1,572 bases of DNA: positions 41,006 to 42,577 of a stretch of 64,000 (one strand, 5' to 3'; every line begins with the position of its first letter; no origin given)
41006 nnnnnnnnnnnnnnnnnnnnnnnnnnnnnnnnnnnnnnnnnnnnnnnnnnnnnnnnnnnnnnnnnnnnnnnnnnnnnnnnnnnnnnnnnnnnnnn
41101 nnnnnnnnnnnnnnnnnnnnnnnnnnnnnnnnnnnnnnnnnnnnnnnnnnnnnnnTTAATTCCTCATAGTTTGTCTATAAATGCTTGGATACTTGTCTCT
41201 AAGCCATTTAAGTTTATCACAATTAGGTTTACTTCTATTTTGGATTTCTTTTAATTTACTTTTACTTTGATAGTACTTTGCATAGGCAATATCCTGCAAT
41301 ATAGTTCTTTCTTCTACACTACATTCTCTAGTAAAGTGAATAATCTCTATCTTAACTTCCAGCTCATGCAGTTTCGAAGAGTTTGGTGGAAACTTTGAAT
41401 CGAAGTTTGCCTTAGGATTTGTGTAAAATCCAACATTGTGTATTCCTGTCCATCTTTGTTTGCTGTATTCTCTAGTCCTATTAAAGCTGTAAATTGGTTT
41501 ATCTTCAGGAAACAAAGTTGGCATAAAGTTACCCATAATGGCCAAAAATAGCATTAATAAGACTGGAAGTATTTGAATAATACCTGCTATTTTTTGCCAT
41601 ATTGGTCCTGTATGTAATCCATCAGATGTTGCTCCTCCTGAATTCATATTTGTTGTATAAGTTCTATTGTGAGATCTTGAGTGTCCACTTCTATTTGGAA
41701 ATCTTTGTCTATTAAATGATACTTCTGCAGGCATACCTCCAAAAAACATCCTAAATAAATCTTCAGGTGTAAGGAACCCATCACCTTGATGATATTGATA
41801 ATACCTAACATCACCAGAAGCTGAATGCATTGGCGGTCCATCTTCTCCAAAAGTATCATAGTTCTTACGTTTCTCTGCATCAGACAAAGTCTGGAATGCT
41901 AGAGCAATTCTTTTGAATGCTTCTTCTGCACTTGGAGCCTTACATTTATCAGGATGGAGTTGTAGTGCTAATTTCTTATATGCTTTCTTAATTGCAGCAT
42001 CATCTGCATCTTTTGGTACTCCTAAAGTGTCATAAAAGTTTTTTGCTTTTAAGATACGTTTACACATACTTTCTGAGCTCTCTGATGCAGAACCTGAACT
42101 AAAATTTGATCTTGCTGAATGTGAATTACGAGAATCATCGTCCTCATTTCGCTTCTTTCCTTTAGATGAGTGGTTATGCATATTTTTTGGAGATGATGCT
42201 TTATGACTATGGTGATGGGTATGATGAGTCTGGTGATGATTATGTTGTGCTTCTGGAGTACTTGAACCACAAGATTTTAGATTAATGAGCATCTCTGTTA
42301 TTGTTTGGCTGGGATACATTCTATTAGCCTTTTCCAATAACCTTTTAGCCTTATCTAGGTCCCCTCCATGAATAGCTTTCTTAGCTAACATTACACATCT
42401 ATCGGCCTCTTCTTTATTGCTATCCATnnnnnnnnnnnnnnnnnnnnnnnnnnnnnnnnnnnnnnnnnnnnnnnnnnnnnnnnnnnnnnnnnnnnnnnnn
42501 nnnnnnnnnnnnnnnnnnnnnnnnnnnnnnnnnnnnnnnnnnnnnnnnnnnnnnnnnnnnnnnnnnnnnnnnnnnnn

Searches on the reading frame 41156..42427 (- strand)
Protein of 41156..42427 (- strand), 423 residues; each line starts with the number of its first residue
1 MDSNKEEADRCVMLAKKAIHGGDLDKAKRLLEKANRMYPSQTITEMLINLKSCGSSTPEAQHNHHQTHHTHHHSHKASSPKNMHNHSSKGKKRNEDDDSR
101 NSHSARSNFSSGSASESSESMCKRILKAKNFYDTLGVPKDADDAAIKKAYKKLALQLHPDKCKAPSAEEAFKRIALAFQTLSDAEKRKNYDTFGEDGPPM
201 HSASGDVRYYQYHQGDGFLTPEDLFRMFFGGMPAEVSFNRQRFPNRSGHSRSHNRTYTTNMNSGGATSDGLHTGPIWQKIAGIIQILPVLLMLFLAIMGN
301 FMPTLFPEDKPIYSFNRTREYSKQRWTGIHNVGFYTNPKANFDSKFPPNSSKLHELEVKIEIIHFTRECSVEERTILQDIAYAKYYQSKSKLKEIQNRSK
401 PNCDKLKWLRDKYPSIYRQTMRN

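Call 10: search_protein_families(library=pfam, proteins=[window:41156-42427:-], max_evalue=0.001)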
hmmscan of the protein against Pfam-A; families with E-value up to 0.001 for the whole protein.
window:41156-42427:- (423 aa): 2 families
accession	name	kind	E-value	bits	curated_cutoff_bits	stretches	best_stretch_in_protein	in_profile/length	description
PF00226.36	DnaJ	-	6.4e-25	87.5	27.8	1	130-191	1-63/63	DnaJ domain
PF09320.16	DUF1977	-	1.3e-13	51.5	23.4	1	307-406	6-108/108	Domain of unknown function (DUF1977)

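Call 12: find_encoding_contigs(protein=window:41156-42424:-, flank=10000, max_places=10)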
Protein window:41156-42424:- (422 aa): no gene with exactly this product is on record in the collection.
